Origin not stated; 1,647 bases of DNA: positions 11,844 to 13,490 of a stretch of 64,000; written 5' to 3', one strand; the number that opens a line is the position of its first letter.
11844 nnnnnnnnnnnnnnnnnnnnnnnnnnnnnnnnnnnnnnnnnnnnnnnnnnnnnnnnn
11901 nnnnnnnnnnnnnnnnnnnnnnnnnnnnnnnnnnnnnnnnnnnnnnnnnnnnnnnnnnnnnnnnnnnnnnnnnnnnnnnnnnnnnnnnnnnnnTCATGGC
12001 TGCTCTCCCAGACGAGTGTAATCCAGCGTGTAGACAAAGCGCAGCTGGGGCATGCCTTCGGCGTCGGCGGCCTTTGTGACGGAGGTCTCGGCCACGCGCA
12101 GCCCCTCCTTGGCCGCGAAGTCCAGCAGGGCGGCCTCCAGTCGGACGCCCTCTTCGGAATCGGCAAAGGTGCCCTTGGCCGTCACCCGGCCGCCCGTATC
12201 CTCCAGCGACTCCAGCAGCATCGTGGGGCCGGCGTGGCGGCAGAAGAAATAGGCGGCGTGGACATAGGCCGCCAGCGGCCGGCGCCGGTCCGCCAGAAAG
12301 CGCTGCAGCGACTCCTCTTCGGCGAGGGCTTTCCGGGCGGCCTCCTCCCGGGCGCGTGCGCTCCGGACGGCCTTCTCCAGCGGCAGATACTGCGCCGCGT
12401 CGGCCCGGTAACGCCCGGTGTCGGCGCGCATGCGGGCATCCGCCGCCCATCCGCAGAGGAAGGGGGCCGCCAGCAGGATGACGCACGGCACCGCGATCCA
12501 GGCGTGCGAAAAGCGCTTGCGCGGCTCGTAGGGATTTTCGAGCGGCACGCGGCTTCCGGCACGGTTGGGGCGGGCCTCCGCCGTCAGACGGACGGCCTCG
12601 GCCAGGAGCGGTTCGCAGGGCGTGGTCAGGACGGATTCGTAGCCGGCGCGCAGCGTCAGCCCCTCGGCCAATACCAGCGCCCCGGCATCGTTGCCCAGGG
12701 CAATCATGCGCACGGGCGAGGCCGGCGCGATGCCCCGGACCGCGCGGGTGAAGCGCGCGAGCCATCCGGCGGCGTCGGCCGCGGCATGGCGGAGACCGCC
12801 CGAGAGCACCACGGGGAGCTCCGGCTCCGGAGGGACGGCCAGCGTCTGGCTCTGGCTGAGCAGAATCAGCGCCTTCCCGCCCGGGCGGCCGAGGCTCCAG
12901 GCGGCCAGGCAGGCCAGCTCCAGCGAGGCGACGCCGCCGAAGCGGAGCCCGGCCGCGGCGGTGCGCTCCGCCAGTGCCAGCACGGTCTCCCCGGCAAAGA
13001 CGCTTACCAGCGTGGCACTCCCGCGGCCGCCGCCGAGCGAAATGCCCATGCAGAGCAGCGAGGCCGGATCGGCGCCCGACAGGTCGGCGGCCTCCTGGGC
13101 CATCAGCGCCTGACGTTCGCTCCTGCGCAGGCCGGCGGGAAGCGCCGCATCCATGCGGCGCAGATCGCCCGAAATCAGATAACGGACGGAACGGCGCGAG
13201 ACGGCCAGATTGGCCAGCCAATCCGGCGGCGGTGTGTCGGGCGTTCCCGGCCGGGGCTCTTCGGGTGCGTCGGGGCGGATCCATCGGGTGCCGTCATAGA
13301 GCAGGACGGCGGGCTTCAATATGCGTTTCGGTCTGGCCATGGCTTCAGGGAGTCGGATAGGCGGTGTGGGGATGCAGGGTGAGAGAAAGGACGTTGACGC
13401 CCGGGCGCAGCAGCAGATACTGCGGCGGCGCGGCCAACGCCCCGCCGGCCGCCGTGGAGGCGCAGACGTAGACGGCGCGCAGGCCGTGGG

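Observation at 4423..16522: Compact 11-gene type IV pilus-like operon with giant prepilins, fused PilM/N-like protein, pilotin and PilT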

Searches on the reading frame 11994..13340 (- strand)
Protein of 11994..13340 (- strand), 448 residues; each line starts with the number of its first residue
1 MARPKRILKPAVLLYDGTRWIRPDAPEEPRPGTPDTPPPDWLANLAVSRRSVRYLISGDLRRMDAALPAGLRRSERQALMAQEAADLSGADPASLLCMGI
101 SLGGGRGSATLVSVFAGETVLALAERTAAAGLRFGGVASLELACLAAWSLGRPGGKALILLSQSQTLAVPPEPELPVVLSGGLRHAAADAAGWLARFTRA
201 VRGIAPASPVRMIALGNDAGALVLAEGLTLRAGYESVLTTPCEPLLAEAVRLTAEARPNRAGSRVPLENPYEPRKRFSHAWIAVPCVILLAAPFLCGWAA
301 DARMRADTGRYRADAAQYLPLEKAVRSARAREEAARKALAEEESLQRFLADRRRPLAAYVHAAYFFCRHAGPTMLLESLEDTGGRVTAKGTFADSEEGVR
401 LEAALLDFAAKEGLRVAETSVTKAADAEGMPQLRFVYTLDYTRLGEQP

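Call 5: search_protein_families(library=pfam, proteins=[window:11994-13340:-], max_evalue=0.1)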
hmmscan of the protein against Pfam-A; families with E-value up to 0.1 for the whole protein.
window:11994-13340:- (448 aa): 0 families

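Call 6: search_protein_families(library=ncbifam, proteins=[window:11994-13340:-], max_evalue=0.1)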
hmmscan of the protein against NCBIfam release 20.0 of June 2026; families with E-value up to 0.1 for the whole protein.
window:11994-13340:- (448 aa): 0 families

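Call 9: search_solved_structures(query=window:11994-13340:-, max_evalue=10)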
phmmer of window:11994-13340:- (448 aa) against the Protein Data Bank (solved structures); distinct sequences matched with E-value up to 10: 5.
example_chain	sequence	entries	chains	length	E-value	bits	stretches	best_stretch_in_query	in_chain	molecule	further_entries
8u44_A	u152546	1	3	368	1.4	11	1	79-175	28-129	Hemagglutinin HA1 chain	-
4e2o_A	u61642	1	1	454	1.8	10.6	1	297-357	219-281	Alpha-amylase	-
3etx_A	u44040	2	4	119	2.6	10.1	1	322-369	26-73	Adhesin A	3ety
3etz_A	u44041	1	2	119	2.7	10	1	323-370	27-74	Adhesin A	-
3etw_A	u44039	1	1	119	3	9.9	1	323-369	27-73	Adhesin A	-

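Call 11: find_homologous_proteins(query=window:11994-13340:-)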
Query window:11994-13340:- (448 aa): 15 proteins with E <= 0.001 among 8000 candidates.
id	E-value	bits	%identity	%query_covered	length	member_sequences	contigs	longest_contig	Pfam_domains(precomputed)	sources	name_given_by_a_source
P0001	1.7e-272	922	96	100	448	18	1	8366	-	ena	-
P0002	4.9e-152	525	59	99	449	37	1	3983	-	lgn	-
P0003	1.2e-128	448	55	97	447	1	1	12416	-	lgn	-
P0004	3.4e-126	440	53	100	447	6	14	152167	-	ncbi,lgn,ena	-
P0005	6.6e-122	426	51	99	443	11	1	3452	-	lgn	-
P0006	2.8e-116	407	49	99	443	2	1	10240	-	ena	-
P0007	3.7e-115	403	48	99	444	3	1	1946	-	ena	-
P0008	9.5e-114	399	48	99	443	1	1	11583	-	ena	-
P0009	4.2e-111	390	48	97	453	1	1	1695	-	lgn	-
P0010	2.1e-110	388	47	99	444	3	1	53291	-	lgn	-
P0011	5.8e-88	314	41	98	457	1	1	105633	-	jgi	jgi:hypothetical protein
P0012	2.0e-80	289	39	98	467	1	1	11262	-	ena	-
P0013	2.7e-79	285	38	91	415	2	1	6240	-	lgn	-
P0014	5.6e-78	281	37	99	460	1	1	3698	-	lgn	-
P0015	1.2e-69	254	32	100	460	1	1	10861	-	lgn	-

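Call 14: find_related_loci(query=A1, collection=genome_contigs, flank=10000)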
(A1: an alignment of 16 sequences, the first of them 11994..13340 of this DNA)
Query A1 (448 aa) in genome_contigs; peptide patterns used: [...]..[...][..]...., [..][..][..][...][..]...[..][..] (x = any residue, [..] = any of these).
37 stretches matched a pattern; 12 encode a relative of the query (tblastn E <= 1e-3); 12 distinct loci.
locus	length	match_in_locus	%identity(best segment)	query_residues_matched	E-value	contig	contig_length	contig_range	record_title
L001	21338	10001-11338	60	5-447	4e-148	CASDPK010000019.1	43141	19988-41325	uncultured Lentisphaeraceae bacterium isolate O25_L1_391391_idba_bin.166 genome assembly, contig: O25_L1_391391_idba_bin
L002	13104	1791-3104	51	3-445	1e-113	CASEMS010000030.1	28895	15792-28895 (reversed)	uncultured Lentisphaeraceae bacterium isolate O35_L1_319319_idba_bin.186 genome assembly, contig: O35_L1_319319_idba_bin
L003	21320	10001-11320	48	3-445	2e-105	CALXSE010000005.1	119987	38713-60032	MAG: uncultured Kiritimatiellaeota bacterium isolate BRZ_KF__bin114 genome assembly, contig: BRZ_KF__NODE_195_length_119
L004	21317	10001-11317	44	3-445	5e-92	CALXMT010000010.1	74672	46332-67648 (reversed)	MAG: uncultured Kiritimatiellaeota bacterium isolate BRZ_EK__bin27 genome assembly, contig: BRZ_EK__NODE_310_length_7467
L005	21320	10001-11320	45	3-446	6e-92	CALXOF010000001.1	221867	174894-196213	MAG: uncultured Kiritimatiellaeota bacterium isolate BRZ_KQ__bin80 genome assembly, contig: BRZ_KQ__NODE_51_length_22186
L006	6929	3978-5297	45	3-446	4e-89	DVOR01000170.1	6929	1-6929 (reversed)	MAG TPA_asm: Candidatus Spyradenecus faecavium isolate 35461 MalCec2__C379342_L6929_SRR2134645, whole genome shotgun seq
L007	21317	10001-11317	44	3-445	9e-96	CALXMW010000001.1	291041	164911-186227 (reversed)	MAG: uncultured Kiritimatiellaeota bacterium isolate BRZ_QD__bin101 genome assembly, contig: BRZ_QD__NODE_11_length_2910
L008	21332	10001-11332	53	1-446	4e-100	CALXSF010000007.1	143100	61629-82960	MAG: uncultured Kiritimatiellaeota bacterium isolate BRZ_BD__bin13 genome assembly, contig: BRZ_BD__NODE_139_length_1431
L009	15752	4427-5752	34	11-447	2e-67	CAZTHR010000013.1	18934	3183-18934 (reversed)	MAG TPA_asm: uncultured Lentisphaeraceae bacterium isolate SRP350583_co4_66 genome assembly, contig: NODE_2933_length_18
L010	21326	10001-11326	34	11-447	1e-65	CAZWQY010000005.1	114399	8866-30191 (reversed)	MAG TPA_asm: uncultured Lentisphaeraceae bacterium isolate binchicken_co370_218 genome assembly, contig: NODE_227_length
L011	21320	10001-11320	48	3-445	1e-101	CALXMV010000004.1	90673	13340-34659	MAG: uncultured Kiritimatiellaeota bacterium isolate BRZ_SL__bin71 genome assembly, contig: BRZ_SL__NODE_275_length_9067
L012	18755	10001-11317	49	3-445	4e-104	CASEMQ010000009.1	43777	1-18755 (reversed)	uncultured Lentisphaeraceae bacterium isolate SI.A14.metabat-bins.110 genome assembly, contig: SI.A14.metabat-bins.110.f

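Call 20: predict_structure(alignment_id=A1)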
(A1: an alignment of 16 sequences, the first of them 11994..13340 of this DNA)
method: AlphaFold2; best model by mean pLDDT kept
length: 448 residues; sequences in the alignment: 16
mean_pLDDT: 87.8   pTM: 0.61
mean pLDDT of the five models: 87.8, 86.9, 86.3, 85.8, 85.0
residues with pLDDT >= 90: 235; 70-90: 193; 50-70: 16; < 50: 4
segments of 3 or more residues with pLDDT < 50: 276-278
pLDDT, mean of each block of 10 residues (from residue 1): 72 94 86 92 92 95 85 90 90 93 84 95 96 95 93 82 94 90 92 92 90 91 93 91 92 93 90 60 74 84 84 77 82 88 85 87 90 89 89 87 91 89 82 90 77
secondary structure, 60 per line:
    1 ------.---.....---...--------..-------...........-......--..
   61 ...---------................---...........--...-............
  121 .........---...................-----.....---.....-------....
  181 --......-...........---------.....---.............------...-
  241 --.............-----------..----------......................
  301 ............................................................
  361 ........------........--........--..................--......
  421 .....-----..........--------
elements in order: E11-15 E19-21 H39-48 E51-56 E59-63 H73-88 E95-102 E109-116 H117-129 E133-139 H140-151 E157-161 E165-169 E177-180 H183-188 H190-200 E210-214 H218-230 E237-239 H243-255 H279-368 E375-382 E385-392 H395-412 E415-425 E431-440

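Call 48: search_protein_representatives(alignment_id=A1)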
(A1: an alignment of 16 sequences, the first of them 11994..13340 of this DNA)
Query: 16 sequences, 447 profile positions. Proteins with E-value up to 0.001 (for the whole library): 98; up to 1e-10: 70; up to 1e-30: 21. The best 98 are listed.
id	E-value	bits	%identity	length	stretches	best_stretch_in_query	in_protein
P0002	3.0e-196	668.8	-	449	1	1-446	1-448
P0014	6.3e-196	667.7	-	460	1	1-445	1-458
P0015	1.4e-187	640.2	-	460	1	1-447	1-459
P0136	6.1e-140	483.2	-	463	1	3-444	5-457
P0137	4.3e-134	463.9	-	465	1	5-443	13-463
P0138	6.0e-132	456.8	-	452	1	9-444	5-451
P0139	2.8e-109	382.1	-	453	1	8-439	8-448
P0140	1.2e-107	376.7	-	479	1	4-446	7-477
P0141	1.1e-102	360.4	-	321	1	229-447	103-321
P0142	7.8e-98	344.4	-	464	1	1-444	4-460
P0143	1.5e-90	320.4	-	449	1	5-444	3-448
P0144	7.9e-87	308.1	-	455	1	3-444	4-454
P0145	1.2e-84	300.9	-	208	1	239-445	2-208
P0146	3.0e-79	283.2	-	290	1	161-443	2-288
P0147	4.7e-71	256.2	-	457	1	4-444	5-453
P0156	6.4e-24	100.8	-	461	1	5-422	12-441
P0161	6.8e-21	90.8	-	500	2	6-194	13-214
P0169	4.3e-19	84.9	-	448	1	8-426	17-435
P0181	3.5e-15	72.0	-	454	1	3-426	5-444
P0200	7.1e-12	61.1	-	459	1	9-427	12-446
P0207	7.1e-10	54.5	-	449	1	1-416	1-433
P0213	4.6e-08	48.5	-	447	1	12-438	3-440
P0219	5.5e-06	41.7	-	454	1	4-422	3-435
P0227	2.7e-04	36.1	-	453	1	1-416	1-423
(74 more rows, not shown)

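Call 49: search_protein_families(library=pfam, proteins=[P0140, P0156, P0161, P0169, P0181, P0200, P0207, P0213, P0219, P0227], max_evalue=0.01)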
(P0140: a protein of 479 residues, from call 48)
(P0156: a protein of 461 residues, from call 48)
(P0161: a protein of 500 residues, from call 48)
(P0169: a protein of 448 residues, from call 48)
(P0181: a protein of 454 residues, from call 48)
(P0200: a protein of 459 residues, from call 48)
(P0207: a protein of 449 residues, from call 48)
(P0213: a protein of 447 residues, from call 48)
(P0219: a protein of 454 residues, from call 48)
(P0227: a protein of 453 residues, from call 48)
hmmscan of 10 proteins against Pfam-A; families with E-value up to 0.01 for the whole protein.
P0140 (479 aa): 0 families

P0156 (461 aa): 1 family
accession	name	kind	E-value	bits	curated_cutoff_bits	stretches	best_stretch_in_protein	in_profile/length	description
PF05137.18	PilN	-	0.00014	22.2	22.8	1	381-424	3-46/78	Fimbrial assembly protein (PilN)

P0161 (500 aa): 0 families

P0169 (448 aa): 1 family
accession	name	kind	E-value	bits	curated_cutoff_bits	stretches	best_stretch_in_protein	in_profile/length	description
PF05137.18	PilN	-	1.7e-05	25.2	22.8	1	369-445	1-75/78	Fimbrial assembly protein (PilN)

P0181 (454 aa): 0 families

P0200 (459 aa): 1 family
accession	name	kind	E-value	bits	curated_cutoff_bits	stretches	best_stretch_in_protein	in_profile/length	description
PF05137.18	PilN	-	0.007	16.8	22.8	0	380-425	2-47/78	Fimbrial assembly protein (PilN)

P0207 (449 aa): 1 family
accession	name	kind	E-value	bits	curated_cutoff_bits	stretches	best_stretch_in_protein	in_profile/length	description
PF05137.18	PilN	-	0.0029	18.1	22.8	1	374-418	2-46/78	Fimbrial assembly protein (PilN)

P0213 (447 aa): 0 families

P0219 (454 aa): 0 families

P0227 (453 aa): 1 family
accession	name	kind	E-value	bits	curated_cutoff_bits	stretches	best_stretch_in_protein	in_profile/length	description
PF25804.1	SYNE3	-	0.0019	19.1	30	1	304-357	6-57/83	Nesprin-3 domain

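Call 65: find_encoding_contigs(protein=P0169, flank=10000, max_places=3)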
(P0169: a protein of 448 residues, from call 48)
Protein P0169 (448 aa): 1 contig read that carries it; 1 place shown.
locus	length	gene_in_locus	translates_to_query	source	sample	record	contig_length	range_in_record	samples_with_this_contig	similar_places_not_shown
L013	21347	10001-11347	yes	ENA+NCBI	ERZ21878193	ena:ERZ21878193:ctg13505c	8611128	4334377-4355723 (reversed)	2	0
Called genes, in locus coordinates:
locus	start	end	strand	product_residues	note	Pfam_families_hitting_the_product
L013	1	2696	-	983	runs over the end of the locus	-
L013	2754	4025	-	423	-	PF21129:TibC_1st, PF01075:Glyco_transf_9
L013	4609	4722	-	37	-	-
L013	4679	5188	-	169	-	PF12641:Flavodoxin_3, PF12724:Flavodoxin_5 (weak), PF00258:Flavodoxin_1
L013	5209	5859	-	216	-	PF12672:DUF3793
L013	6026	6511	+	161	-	PF01475:FUR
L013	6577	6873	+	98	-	-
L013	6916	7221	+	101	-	-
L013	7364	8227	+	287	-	-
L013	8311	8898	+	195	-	-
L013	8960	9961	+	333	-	-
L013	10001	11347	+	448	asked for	PF05137:PilN (faint)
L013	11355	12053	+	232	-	-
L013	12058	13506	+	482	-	PF05157:MshEN, PF00437:T2SSE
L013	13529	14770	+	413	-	PF28597:T2SSF_N, PF00482:T2SSF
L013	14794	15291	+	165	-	-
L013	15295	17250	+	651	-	PF03958:Secretin_N (weak), PF00263:Secretin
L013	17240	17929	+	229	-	PF13424:TPR_12 (faint)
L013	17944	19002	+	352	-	PF00437:T2SSE, PF13191:AAA_16 (weak), PF13401:AAA_22 (faint)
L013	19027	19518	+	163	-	-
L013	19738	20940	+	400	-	PF00392:GntR, PF00532:Peripla_BP_1, PF13377:Peripla_BP_3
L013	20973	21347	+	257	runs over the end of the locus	PF07596:SBP_bac_10 (faint)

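Call 66: find_encoding_contigs(protein=P0219, flank=10000, max_places=2)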
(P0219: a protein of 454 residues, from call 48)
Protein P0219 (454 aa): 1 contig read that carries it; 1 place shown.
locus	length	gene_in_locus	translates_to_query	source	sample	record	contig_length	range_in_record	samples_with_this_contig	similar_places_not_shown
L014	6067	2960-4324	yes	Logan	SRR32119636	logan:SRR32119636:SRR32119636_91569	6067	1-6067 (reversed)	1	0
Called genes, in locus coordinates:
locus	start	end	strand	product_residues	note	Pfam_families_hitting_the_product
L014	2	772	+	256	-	?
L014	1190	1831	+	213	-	PF07963:N_methyl (weak)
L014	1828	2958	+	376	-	-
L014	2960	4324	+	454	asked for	-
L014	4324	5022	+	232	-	-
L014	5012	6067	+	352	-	?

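Call 67: find_encoding_contigs(protein=P0227, flank=10000, max_places=2)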
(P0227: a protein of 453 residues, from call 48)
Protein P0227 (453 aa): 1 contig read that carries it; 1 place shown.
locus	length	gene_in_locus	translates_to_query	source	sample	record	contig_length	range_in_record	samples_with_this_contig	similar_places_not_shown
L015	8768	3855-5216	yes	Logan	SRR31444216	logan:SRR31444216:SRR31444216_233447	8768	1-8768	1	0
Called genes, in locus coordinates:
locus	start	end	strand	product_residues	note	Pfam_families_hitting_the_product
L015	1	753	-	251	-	?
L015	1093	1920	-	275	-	PF00596:Aldolase_II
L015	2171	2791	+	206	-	-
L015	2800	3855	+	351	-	-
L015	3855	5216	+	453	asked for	-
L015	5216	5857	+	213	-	-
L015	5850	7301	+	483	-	PF05157:MshEN, PF00437:T2SSE, PF13086:AAA_11 (weak)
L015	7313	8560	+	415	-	PF00482:T2SSF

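Call 68: find_encoding_contigs(protein=P0181, flank=10000, max_places=2)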
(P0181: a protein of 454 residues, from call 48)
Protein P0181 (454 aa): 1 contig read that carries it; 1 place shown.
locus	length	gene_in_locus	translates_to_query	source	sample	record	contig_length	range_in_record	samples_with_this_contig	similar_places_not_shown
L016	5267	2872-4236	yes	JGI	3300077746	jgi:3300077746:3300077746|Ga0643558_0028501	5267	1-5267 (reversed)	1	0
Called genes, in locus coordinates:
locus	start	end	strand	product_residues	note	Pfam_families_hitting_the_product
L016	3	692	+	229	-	?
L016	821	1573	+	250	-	PF07963:N_methyl (weak)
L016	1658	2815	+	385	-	-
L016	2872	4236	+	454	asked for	-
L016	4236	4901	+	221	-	-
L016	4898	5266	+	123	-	?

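Call 87: search_protein_families(library=pfam, proteins=[L013:6916-7218:+, L009:947-1153:+], max_evalue=1)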
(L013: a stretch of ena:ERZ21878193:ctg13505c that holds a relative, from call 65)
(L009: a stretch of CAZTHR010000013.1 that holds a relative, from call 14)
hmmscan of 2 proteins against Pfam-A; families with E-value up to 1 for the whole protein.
L013:6916-7218:+ (101 aa): 0 families

L009:947-1153:+ (69 aa): 0 families

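Call 94: find_encoding_contigs(protein=P0156, flank=10000, max_places=1)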
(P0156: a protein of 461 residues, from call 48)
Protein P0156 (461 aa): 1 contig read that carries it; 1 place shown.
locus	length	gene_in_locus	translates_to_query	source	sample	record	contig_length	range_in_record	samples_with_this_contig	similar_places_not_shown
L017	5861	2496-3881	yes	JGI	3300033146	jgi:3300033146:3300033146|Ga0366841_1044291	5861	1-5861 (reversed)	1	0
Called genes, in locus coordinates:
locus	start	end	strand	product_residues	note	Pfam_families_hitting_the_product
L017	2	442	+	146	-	?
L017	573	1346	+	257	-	-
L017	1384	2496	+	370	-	-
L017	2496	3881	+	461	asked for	-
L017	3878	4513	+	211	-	-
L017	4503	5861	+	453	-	?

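Call 95: find_encoding_contigs(protein=P0161, flank=10000, max_places=1)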
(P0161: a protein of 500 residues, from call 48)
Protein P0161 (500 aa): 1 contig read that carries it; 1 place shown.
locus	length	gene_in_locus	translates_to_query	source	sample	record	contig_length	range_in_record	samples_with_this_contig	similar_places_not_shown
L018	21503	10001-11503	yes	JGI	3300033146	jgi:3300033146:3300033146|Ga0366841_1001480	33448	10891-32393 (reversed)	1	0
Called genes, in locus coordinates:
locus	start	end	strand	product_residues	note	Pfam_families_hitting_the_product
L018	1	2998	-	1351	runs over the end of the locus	?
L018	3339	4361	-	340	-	PF01118:Semialdhyde_dh, PF22698:Semialdhyde_dhC_1, PF02774:Semialdhyde_dhC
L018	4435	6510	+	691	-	PF00795:CN_hydrolase, PF02540:NAD_synthase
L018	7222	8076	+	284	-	-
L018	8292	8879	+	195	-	-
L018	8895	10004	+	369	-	-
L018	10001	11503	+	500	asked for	-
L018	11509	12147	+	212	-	-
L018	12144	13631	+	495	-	PF05157:MshEN, PF00437:T2SSE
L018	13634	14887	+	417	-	PF00482:T2SSF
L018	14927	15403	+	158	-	-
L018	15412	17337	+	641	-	PF00263:Secretin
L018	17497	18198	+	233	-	PF18306:LDcluster4, PF03641:Lysine_decarbox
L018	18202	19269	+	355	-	PF09835:DUF2062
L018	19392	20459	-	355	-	PF08331:QueG_DUF1730, PF13484:Fer4_16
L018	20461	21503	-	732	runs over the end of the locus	PF00375:SDF, PF00497:SBP_bac_3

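Call 96: find_encoding_contigs(protein=P0213, flank=10000, max_places=1)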
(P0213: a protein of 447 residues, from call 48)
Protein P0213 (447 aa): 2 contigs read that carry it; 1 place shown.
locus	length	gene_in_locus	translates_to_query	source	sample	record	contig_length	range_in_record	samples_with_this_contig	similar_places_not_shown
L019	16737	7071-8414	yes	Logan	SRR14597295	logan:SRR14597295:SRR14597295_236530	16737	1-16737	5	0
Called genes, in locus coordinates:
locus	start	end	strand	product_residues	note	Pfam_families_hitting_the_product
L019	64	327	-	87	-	-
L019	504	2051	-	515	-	PF12796:Ank_2, PF13857:Ank_5 (weak), PF13637:Ank_4 (weak), PF12796:Ank_2, PF13637:Ank_4 (weak), PF12796:Ank_2, PF12796:Ank_2, PF00023:Ank, +5 more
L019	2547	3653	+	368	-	PF01497:Peripla_BP_2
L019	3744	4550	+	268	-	PF07963:N_methyl (weak)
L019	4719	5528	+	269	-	PF07963:N_methyl (weak)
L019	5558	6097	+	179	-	PF07963:N_methyl (faint)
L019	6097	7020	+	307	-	-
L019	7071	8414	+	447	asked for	-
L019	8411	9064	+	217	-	-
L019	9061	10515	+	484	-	PF05157:MshEN, PF00437:T2SSE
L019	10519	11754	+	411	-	PF28597:T2SSF_N (weak), PF00482:T2SSF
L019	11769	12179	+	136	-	-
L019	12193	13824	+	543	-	PF00263:Secretin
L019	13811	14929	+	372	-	PF00437:T2SSE, PF13191:AAA_16 (weak)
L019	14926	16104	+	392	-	PF13343:SBP_bac_6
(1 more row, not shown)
